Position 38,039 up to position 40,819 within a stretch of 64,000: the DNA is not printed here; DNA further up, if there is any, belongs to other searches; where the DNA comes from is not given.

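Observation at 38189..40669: Full-length KdpD whose phospho-acceptor histidine is replaced by glutamate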

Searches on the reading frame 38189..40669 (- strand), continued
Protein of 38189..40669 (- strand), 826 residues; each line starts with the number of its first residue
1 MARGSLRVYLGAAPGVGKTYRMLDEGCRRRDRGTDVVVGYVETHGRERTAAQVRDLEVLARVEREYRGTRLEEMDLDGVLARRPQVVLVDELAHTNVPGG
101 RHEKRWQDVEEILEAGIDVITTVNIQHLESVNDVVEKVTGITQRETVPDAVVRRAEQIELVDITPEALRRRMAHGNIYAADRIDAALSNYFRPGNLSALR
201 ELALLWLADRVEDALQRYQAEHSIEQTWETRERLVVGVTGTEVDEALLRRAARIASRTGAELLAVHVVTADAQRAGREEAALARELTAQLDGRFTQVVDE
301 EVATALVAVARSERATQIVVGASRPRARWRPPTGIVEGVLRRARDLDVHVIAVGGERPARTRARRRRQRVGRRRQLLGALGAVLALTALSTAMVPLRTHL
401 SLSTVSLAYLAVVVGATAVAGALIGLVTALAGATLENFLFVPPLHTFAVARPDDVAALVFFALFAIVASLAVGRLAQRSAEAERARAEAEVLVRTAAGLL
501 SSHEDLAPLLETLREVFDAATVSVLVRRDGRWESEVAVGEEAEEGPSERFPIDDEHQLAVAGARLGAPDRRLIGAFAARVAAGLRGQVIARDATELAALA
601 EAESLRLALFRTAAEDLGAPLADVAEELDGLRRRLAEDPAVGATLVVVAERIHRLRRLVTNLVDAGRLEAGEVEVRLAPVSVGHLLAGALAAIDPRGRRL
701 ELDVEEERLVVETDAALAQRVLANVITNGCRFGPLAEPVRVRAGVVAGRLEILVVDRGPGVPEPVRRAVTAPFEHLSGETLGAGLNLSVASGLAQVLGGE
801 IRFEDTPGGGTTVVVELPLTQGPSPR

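Call 24: find_related_loci(query=A1, collection=genome_contigs, flank=10000)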
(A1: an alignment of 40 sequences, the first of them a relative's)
Query A1 (826 aa) in genome_contigs; peptide patterns used: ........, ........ (x = any residue, [..] = any of these).
599 stretches matched a pattern (row limit reached: there are more); 548 encode a relative of the query (tblastn E <= 1e-3); the best 80 are kept; 80 distinct loci.
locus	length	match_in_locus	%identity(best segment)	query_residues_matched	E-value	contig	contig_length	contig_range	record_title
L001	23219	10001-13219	65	1-824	0e+0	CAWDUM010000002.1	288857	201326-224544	MAG: uncultured Actinomycetota bacterium isolate MFD05512.bin.1.254 genome assembly, contig: contig_20019, whole genome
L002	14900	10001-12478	61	1-824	0e+0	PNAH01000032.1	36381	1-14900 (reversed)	MAG: Acidimicrobiaceae bacterium isolate palsa_551 73.20110800_P1D.27_contig_12688, whole genome shotgun sequence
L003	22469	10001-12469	61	1-820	0e+0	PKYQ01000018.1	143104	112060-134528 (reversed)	MAG: Acidimicrobiaceae bacterium isolate palsa_641 73.20120500_P17.2_contig_195, whole genome shotgun sequence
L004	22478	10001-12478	60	1-823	0e+0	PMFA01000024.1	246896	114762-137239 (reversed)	MAG: Acidimicrobiaceae bacterium isolate bog_723 73.20120600_S3M.5_contig_44, whole genome shotgun sequence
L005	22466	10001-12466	61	1-819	0e+0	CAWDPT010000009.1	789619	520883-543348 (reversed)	MAG: uncultured Acidimicrobiaceae bacterium isolate MFD04780.bin.3.456 genome assembly, contig: contig_8388, whole genom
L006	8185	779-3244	59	1-819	0e+0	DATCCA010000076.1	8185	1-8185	MAG TPA_asm: Acidimicrobiales bacterium isolate SMAG_U7687 k141_213543, whole genome shotgun sequence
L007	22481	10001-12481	58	1-825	0e+0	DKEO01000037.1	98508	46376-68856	MAG TPA_asm: Ferrimicrobium sp. UBA6820 UBA6820_contig_1045, whole genome shotgun sequence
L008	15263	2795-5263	60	1-820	0e+0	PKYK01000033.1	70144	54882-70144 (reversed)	MAG: Acidimicrobiaceae bacterium isolate palsa_646 73.20120500_P19.24_contig_2106, whole genome shotgun sequence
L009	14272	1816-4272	58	1-817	0e+0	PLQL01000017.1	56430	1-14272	MAG: Acidimicrobiaceae bacterium isolate bog_782 73.20120700_S2M.4_contig_620, whole genome shotgun sequence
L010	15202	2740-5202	59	1-819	0e+0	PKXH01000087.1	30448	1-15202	MAG: Acidimicrobiaceae bacterium isolate palsa_653 73.20120500_P26.23_contig_761, whole genome shotgun sequence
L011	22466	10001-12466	57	1-819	0e+0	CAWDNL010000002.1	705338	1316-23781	MAG: uncultured Acidimicrobiaceae bacterium isolate MFD03399.bin.1.96 genome assembly, contig: contig_29897, whole genom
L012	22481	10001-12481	58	1-825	0e+0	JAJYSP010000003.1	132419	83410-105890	MAG: Actinomycetes bacterium isolate DX1.bin53 NODE_109_length_132419_cov_3.648482, whole genome shotgun sequence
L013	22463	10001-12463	58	1-818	0e+0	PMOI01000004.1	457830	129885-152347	MAG: Acidimicrobiaceae bacterium isolate palsa_458 73.20110600_P1M.18_contig_687, whole genome shotgun sequence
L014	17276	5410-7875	58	1-819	0e+0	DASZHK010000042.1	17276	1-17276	MAG TPA_asm: Acidimicrobiales bacterium isolate SMAG_U6573 k141_3552226, whole genome shotgun sequence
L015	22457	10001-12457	58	1-817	0e+0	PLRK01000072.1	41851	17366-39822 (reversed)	MAG: Acidimicrobiaceae bacterium isolate bog_769 73.20120700_S1S.21_contig_3765, whole genome shotgun sequence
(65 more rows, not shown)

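Call 37: find_encoding_contigs(protein=P0001, flank=10000, max_places=4)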
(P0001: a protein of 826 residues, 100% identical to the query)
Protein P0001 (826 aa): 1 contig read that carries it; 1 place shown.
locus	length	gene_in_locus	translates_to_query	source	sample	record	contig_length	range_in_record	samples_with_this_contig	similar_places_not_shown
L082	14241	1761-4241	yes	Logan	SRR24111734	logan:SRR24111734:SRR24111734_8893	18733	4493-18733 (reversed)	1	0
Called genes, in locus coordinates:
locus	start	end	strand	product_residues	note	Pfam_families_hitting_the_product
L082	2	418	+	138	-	?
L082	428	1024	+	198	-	PF02669:KdpC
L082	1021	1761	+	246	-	PF13493:DUF4118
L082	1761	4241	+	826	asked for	PF02702:KdpD, PF00582:Usp (weak), PF13493:DUF4118, PF02518:HATPase_c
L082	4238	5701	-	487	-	PF18914:DUF5666 (faint)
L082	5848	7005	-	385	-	PF00144:Beta-lactamase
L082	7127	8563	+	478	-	PF01522:Polysacc_deac_1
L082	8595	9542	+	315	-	PF00005:ABC_tran, PF13304:AAA_21 (weak), PF13732:DrrA1-3_C (weak)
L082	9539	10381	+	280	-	PF01061:ABC2_membrane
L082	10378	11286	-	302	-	-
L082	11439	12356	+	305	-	PF13472:Lipase_GDSL_2 (faint)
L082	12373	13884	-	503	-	PF00171:Aldedh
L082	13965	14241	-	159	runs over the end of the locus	PF04978:MST, PF12867:DinB_2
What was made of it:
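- Checked: On sequencing error: an identical 826-aa product occurs in a Logan assembly of run SRR24111734 (call 37).
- The identical protein occurs in a Logan assembly (call 37).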

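Call 49: predict_structure(alignment_id=A1)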
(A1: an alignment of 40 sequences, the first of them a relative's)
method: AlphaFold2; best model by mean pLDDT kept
length: 826 residues; sequences in the alignment: 40
mean_pLDDT: 77.4   pTM: 0.39
mean pLDDT of the five models: 77.4, 77.2, 73.9, 73.8, 73.2
residues with pLDDT >= 90: 204; 70-90: 400; 50-70: 143; < 50: 79
segments of 3 or more residues with pLDDT < 50: 131-145, 176-178, 189-208, 223-230, 357-369, 443-451, 824-826
pLDDT, mean of each block of 10 residues (from residue 1): 84 75 94 95 85 90 87 93 95 84 89 95 73 46 53 74 60 50 49 42 47 58 45 86 87 85 90 71 89 91 91 90 62 76 87 57 38 80 87 80 78 82 80 77 44 55 63 54 54 54 78 88 91 90 77 90 87 83 74 73 73 79 85 82 84 87 88 90 92 86 78 94 92 86 90 89 85 71 82 93 87 91 51
secondary structure, 60 per line:
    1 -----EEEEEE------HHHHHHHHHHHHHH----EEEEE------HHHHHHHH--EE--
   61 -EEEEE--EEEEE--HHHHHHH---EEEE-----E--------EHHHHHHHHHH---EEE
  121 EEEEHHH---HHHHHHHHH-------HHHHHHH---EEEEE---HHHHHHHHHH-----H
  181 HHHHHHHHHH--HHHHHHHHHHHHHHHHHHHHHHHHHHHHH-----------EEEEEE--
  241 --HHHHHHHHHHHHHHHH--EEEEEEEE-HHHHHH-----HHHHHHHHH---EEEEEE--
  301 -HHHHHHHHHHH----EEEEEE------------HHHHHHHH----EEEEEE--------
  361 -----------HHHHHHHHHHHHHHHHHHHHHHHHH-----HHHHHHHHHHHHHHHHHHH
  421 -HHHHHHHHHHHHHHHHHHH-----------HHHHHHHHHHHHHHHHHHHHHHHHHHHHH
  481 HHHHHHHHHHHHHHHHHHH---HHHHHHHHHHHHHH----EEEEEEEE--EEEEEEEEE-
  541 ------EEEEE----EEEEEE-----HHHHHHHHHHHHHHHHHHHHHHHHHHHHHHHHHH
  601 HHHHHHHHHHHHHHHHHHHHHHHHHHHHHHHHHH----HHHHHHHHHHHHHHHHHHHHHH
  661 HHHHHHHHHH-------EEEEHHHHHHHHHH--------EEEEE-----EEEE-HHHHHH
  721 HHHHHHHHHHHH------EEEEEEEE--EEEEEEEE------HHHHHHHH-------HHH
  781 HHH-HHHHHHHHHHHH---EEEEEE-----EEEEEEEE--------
elements in order (helices of 4 or more, strands of 3 or more residues): E6-11 H18-31 E36-40 H47-54 E62-66 E69-73 H76-82 E86-89 H105-114 E118-124 H131-139 H147-153 E157-161 H165-174 H180-190 H193-221 E233-238 H243-258 E261-268 H270-275 H281-289 E293-298 H302-312 E317-322 H335-342 E347-352 H372-396 H402-420 H422-440 H452-499 H503-516 E521-528 E531-539 E547-551 E556-561 H567-634 H639-670 E678-681 H682-691 E700-704 E710-713 H715-732 E739-746 E749-756 H763-770 H778-783 H785-796 E800-805 E811-818
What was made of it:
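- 39614..39976 (-): Usp domain (residues ~232-352). Alpha/beta pattern in the AF2 model (call 49).
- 39218..39526 (-): DUF4118 four-helix membrane domain (residues 382-484). AF2 helices at 372-499 (call 49).
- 38972..39172 (-): GAF-like alpha/beta unit (residues ~500-566). AF2 secondary structure only (call 49).
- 38654..38884 (-): Degenerate DHp helical hairpin (residues 596-672). The H-box reads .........: the His is lost, the Arg at His+3 is Gly, and the phosphatase Thr at His+4 is Ala. AF2 helices 567-634 and 639-670 (call 49).
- On KdpD (osmosensitive K+ channel sensor, Pfam PF02702 architecture): GAF-like and DHp units seen in the AF2 model (call 49).
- Checked: It is supported only by the AlphaFold model (alpha/beta unit at 503-561, call 49).
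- The AlphaFold model is confident (call 49).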

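Call 51: search_protein_families(library=ncbifam, proteins=[window:38189-40669:-], max_evalue=0.001)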
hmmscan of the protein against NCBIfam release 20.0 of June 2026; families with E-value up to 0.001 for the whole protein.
window:38189-40669:- (826 aa): 47 families (the best 25 are shown)
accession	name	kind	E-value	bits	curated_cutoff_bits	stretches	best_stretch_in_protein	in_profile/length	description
NF007793.0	PRK10490.1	equivalog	9.6e-134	447.4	1123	2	2-476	21-495/895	two-component system sensor histidine kinase KdpD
NF038185.1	KdpD_non_kinase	exception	2.1e-109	366.2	550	1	2-352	17-371/373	KdpD-like non-kinase potassium sensor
NF041880.1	EPS_EpsF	equivalog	9.6e-21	73.8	900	1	591-817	261-491/492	response regulator EpsF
NF041832.1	near_NosP_CTERM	subfamily_domain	3.2e-20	72.5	400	1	648-821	49-227/370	NahK/ErcS family hybrid sensor histidine kinase/response regulator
NF011874.0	PRK15347.1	equivalog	6.6e-18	64.1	852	1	655-822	446-617/921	two component system sensor kinase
NF046044.1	PnpS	equivalog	1.1e-16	60.9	400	1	632-818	196-390/390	two-component system histidine kinase PnpS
NF007898.0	PRK10604.1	equivalog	1e-15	57.8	478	1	643-820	243-424/433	two-component system sensor histidine kinase RstB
NF012163.2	BaeS_SmeS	equivalog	1.1e-15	57.6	500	1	589-818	222-457/457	sensor histidine kinase efflux regulator BaeS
TIGR02956.1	TMAO_torS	equivalog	1.6e-15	56.3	676.5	1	655-822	512-685/967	TMAO reductase system sensor histidine kinase/response regulator TorS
NF008312.0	PRK11100.1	equivalog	4.9e-15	55.3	356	1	645-819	294-474/477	two-component system sensor histidine kinase CreC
NF033092.0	HK_WalK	equivalog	1.1e-14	54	725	1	616-819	382-594/594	cell wall metabolism sensor histidine kinase WalK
TIGR02966.1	phoR_proteo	equivalog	3.7e-14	52.5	334.2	1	588-814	99-330/333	phosphate regulon sensor histidine kinase PhoR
NF008468.0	PRK11360.1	equivalog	3.9e-14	51.9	646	1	631-821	421-610/616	two-component system sensor histidine kinase AtoS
NF045900.1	HisKinCpxALeg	equivalog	1.5e-12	47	800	1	613-818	238-450/451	two-component system sensor histidine kinase CpxA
NF047465.1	hybrid_HK_LvrA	exception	3.2e-12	45.3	1200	1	599-820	195-423/819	hybrid histidine kinase/response regulator LvrA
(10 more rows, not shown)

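Call 52: fold_search(model_id=the predicted structure, library=pdb)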
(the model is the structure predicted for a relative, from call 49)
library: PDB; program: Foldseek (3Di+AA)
matches with E <= 10: 1417; with E <= 0.001: 347
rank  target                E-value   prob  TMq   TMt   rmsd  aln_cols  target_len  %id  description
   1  2r8r_B                4.0e-19  1.00  0.19  0.71  10.1       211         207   52  Crystal structure of the N-terminal region (19..243) of sensor protein KdpD from Pseudomonas syringae pv. tomato str.  (released 2007-09-25)
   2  2r8r_A                9.2e-18  1.00  0.19  0.70  10.4       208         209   52  Crystal structure of the N-terminal region (19..243) of sensor protein KdpD from Pseudomonas syringae pv. tomato str.  (released 2007-09-25)
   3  9eut_A                3.1e-13  1.00  0.25  0.28  13.7       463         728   18  Cryo-EM structure of the full-length Pseudomonas aeruginosa bacteriophytochrome in its Pr state (released 2024-09-04)
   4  9a5d_A                3.4e-13  1.00  0.19  0.25  15.8       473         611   15  Integrative model of WALK-YYCH by crosslinking MS and deep learning (released 2024-09-18)
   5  4q20_B                4.9e-13  1.00  0.21  0.69   6.0       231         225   25  Crystal structure of a C-terminal part of tyrosine kinase (DivL) from Caulobacter crescentus CB15 at 2.50 A resolution (released 2014-04-23)
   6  4q20_A                5.1e-13  1.00  0.22  0.69   5.7       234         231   27  Crystal structure of a C-terminal part of tyrosine kinase (DivL) from Caulobacter crescentus CB15 at 2.50 A resolution (released 2014-04-23)
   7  6rh0_A                5.1e-13  1.00  0.21  0.66   6.5       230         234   20  Revisiting pH-gated conformational switch. Complex HK853-RR468 pH 5.5 (released 2020-02-19)
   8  6lgq_C                1.0e-12  1.00  0.23  0.74   4.8       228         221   24  The crystal complex structure of histidine kinase and response regulator (released 2020-12-09)
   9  6rh0_B                3.5e-12  1.00  0.21  0.65   6.6       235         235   19  Revisiting pH-gated conformational switch. Complex HK853-RR468 pH 5.5 (released 2020-02-19)
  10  7z8n_A                5.0e-12  1.00  0.23  0.52   6.2       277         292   20  GacS histidine kinase from Pseudomonas aeruginosa (released 2022-07-13)
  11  6rh7_A                5.5e-12  1.00  0.21  0.64   6.7       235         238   20  Revisiting pH-gated conformational switch. Complex HK853 mutant H260A -RR468 mutant D53A pH 7.5 (released 2020-02-19)
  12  3dge_A                6.1e-12  1.00  0.21  0.65   6.6       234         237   20  Structure of a histidine kinase-response regulator complex reveals insights into Two-component signaling and a novel c (released 2009-07-07)
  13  4zki_A                6.7e-12  1.00  0.19  0.59   9.6       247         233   22  The crystal structure of Histidine Kinase YycG with ADP (released 2016-05-04)
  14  5c93_A                8.3e-12  1.00  0.18  0.57   9.8       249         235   23  Histidine kinase with ATP (released 2016-07-27)
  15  8a7h_A                9.2e-12  1.00  0.17  0.35  23.6       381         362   17  Crystal structure of a chimeric LOV-Histidine kinase SB2F1-I66R mutant (light state; asymmetrical variant, trigonal fo (released 2024-01-10)
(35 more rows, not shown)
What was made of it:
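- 38654..38884 (-): Foldseek match to 6lgq_C, TMt 0.74 (call 52).
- It is predicted to fold, with pLDDT ~80-90 (call 49), and it matches E. coli KdpD DHpCA with a target-normalised TM-score of 0.74 (call 52). Similarity to DivL is generic to the HisKA fold; HK853 and CpxA match equally well (call 52).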

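Call 81: search_protein_representatives(protein=window:38189-40669:-)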
Query: 826 residues. Proteins with E-value up to 0.001 (for the whole library): 308652; up to 1e-10: 38169; up to 1e-30: 3303. The best 150 are listed.
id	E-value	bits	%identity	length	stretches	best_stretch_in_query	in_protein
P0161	3.1e-206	703.9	49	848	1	1-819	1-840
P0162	6.4e-206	702.9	48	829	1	1-823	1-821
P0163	1.0e-202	692.3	49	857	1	3-818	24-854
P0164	1.8e-202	691.4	47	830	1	1-815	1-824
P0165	2.7e-200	684.3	52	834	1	1-823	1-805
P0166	1.6e-197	675.1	48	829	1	1-818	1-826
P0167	2.0e-197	674.8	49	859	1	2-819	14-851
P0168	4.1e-194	663.8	54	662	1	172-820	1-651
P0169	5.3e-192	656.8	41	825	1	1-818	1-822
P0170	9.9e-191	652.6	44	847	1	3-817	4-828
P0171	1.1e-185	635.9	47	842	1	2-821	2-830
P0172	3.3e-185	634.4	46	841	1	1-817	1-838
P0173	2.5e-184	631.4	46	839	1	3-820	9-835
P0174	5.0e-184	630.5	47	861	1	1-821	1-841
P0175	1.8e-183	628.7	46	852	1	3-822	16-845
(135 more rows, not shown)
